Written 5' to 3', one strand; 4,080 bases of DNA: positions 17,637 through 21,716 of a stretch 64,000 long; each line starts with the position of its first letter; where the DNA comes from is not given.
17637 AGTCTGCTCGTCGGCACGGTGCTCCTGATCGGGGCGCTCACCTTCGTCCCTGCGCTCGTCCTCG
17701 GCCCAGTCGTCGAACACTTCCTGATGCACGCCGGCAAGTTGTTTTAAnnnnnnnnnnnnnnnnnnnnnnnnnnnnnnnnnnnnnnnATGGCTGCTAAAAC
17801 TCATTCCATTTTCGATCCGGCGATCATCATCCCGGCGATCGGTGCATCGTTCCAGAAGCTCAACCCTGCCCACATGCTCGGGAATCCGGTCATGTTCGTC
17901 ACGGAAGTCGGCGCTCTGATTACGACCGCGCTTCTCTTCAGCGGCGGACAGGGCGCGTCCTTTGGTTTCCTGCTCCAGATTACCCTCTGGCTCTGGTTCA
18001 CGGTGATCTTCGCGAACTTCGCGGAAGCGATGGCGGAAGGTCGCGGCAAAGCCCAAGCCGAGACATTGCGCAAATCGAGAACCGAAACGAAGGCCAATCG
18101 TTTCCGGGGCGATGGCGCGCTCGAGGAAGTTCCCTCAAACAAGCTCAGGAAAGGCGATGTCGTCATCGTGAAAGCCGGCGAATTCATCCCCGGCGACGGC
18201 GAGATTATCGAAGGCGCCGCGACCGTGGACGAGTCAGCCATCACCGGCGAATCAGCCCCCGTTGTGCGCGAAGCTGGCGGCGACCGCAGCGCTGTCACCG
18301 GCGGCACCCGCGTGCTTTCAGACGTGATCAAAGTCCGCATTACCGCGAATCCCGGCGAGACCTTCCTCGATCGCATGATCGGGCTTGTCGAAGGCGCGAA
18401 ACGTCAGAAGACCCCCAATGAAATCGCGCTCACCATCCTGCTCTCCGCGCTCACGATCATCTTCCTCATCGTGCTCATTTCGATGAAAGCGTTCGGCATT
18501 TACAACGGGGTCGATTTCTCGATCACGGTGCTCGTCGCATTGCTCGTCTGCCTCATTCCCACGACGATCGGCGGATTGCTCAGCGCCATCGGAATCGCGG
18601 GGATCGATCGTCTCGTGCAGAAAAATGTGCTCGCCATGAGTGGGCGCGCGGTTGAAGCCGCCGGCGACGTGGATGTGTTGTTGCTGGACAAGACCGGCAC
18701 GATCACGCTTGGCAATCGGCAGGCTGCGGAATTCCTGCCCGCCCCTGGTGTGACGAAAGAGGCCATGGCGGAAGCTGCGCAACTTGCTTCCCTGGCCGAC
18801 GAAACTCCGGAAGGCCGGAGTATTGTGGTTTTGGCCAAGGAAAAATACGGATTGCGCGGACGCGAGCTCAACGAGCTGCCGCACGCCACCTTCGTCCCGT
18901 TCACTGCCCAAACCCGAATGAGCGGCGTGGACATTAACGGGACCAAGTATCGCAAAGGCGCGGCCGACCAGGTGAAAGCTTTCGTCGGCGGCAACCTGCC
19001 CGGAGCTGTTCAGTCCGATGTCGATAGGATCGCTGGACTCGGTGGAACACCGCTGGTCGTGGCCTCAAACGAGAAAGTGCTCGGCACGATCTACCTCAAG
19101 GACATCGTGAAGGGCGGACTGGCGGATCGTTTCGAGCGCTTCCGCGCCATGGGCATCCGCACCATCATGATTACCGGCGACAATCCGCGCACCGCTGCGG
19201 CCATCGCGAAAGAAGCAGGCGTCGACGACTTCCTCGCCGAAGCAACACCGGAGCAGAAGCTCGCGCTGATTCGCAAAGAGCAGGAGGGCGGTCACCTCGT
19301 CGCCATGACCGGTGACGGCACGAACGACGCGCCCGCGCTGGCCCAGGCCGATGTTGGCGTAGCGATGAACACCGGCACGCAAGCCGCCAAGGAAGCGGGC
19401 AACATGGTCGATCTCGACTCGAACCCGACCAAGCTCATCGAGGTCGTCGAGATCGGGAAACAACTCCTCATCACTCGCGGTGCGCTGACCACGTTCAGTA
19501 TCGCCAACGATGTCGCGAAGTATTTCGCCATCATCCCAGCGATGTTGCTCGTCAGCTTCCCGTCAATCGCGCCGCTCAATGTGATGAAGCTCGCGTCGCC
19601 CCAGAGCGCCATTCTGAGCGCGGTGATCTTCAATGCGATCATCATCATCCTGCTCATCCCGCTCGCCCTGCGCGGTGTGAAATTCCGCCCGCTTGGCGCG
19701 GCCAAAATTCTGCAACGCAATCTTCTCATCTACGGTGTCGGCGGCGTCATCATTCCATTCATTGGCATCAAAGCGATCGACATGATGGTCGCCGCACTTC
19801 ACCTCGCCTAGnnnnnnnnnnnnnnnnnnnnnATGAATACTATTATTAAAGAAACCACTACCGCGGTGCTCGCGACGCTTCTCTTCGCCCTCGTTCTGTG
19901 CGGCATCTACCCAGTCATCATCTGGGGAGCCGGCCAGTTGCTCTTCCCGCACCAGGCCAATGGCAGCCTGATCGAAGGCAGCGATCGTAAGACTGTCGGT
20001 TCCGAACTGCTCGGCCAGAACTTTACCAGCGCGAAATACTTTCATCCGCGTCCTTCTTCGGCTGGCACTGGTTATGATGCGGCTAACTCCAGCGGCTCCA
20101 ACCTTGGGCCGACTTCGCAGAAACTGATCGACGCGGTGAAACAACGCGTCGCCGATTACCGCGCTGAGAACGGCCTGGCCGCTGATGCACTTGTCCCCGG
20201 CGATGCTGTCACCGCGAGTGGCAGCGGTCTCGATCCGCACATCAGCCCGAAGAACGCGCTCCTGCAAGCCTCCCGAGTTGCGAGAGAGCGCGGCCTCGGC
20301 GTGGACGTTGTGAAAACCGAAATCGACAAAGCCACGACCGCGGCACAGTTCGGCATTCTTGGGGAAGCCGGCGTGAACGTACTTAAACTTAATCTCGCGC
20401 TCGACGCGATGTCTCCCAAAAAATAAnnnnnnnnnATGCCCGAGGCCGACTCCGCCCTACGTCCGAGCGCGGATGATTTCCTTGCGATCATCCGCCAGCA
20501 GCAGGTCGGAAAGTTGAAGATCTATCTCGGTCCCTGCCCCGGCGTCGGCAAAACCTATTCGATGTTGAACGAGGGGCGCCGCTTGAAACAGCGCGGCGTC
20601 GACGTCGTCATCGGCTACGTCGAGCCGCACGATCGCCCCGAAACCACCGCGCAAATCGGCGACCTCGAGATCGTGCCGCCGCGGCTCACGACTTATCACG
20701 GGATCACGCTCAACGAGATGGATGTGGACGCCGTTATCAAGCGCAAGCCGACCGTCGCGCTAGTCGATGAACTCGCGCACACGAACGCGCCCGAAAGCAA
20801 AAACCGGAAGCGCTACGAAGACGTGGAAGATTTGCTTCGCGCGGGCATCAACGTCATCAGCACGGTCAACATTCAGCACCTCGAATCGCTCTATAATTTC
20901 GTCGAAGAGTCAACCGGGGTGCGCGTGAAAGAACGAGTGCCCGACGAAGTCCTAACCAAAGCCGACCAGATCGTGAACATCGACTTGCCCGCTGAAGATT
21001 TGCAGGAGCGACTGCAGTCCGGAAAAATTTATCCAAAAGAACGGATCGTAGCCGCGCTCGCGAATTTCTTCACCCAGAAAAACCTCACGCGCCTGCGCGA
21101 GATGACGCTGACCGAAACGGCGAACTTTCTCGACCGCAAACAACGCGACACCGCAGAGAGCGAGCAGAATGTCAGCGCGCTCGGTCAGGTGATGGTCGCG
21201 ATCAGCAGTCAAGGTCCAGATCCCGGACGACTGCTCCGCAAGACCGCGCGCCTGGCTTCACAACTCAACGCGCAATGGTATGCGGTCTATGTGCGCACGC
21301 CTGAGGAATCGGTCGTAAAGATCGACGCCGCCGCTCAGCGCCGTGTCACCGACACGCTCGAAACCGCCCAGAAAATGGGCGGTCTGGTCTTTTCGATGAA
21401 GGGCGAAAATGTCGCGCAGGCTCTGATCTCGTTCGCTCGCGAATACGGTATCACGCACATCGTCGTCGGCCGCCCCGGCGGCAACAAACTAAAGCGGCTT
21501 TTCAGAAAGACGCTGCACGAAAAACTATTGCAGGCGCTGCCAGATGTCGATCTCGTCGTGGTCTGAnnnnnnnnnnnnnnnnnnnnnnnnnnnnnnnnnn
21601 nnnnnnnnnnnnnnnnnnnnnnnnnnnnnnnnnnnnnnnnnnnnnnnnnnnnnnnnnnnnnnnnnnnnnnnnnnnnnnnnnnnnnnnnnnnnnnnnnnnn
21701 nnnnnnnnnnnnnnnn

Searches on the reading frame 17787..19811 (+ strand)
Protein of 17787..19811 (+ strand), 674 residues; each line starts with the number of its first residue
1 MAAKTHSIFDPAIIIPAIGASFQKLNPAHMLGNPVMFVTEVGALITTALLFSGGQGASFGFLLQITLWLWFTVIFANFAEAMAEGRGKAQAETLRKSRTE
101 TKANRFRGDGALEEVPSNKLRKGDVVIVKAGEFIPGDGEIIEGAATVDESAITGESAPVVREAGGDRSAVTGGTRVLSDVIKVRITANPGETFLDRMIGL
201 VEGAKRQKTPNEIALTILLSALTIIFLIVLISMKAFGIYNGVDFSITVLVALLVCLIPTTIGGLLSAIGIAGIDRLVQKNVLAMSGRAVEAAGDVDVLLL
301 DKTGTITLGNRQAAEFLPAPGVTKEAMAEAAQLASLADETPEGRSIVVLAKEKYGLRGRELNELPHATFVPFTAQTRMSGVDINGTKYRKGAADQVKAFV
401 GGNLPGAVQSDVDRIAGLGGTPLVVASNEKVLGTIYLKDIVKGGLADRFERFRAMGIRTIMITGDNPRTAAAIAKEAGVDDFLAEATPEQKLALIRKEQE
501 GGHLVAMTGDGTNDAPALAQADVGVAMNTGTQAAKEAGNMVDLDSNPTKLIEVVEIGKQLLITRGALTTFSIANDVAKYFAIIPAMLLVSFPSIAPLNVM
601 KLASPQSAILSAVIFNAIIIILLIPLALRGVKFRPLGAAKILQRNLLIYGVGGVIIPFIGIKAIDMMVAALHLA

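Call 4: search_protein_families(library=pfam, proteins=[window:17787-19811:+], max_evalue=0.01)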
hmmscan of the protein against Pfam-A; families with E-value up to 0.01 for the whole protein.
window:17787-19811:+ (674 aa): 4 families
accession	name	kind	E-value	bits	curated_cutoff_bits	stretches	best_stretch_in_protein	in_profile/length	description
PF00122.25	E1-E2_ATPase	-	2e-36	125.6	28.1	1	99-278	3-180/181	E1-E2 ATPase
PF00702.32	Hydrolase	-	8.1e-26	92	26.4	1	295-522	1-191/191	haloacid dehalogenase-like hydrolase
PF12710.13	HAD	-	0.0002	22.3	27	0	435-485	80-130/189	haloacid dehalogenase-like hydrolase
PF08282.18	Hydrolase_3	-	0.00029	21.1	20.9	1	505-541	206-242/255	haloacid dehalogenase-like hydrolase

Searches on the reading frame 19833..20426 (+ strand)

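Call 4: search_protein_families(library=pfam, proteins=[window:19833-20426:+], max_evalue=0.01)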
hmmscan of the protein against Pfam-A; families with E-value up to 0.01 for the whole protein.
window:19833-20426:+ (197 aa): 1 family
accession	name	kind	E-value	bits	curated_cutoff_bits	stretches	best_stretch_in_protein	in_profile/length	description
PF02669.20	KdpC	-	1.2e-68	231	24.1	1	10-191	3-181/182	K+-transporting ATPase, c chain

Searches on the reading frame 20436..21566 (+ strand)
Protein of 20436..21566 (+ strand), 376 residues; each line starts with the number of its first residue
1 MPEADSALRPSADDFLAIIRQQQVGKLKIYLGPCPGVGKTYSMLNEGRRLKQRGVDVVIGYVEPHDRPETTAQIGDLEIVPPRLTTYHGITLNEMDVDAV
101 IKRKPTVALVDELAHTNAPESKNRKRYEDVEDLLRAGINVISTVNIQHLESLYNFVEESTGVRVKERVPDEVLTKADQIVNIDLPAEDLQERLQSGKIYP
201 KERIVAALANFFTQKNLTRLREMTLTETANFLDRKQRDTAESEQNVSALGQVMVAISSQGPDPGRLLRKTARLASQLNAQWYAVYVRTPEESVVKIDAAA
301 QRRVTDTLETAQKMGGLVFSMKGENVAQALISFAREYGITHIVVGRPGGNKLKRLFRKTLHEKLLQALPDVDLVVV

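Call 4: search_protein_families(library=pfam, proteins=[window:20436-21566:+], max_evalue=0.01)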
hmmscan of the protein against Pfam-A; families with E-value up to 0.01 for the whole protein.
window:20436-21566:+ (376 aa): 2 families
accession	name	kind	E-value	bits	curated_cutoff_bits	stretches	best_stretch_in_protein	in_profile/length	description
PF02702.23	KdpD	-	8.7e-91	303.5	26.1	1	24-230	2-208/210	Osmosensitive K+ channel His kinase sensor domain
PF00582.32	Usp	-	1.1e-06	29.7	24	1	252-367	5-132/141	Universal stress protein family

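Call 5: search_protein_families(library=ncbifam, proteins=[window:20436-21566:+], max_evalue=0.01)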
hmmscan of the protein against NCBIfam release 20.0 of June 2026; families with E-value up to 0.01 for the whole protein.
window:20436-21566:+ (376 aa): 2 families
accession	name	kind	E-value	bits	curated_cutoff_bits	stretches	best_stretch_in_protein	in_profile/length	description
NF038185.1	KdpD_non_kinase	exception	2.3e-104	349.6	550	1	9-376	3-370/373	KdpD-like non-kinase potassium sensor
NF007793.0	PRK10490.1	equivalog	1.3e-102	344.5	1123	1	5-376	3-372/895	two-component system sensor histidine kinase KdpD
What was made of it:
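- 14484..21566 (+): Context: BBP2 outer-membrane porin (14484-15719), kdpA (15924-17747), kdpB (17787-19811), kdpC (19833-20426) and KdpD-N/USP non-kinase sensor (20436-21566). Identified by Pfam and NCBIfam (calls 4, 5).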
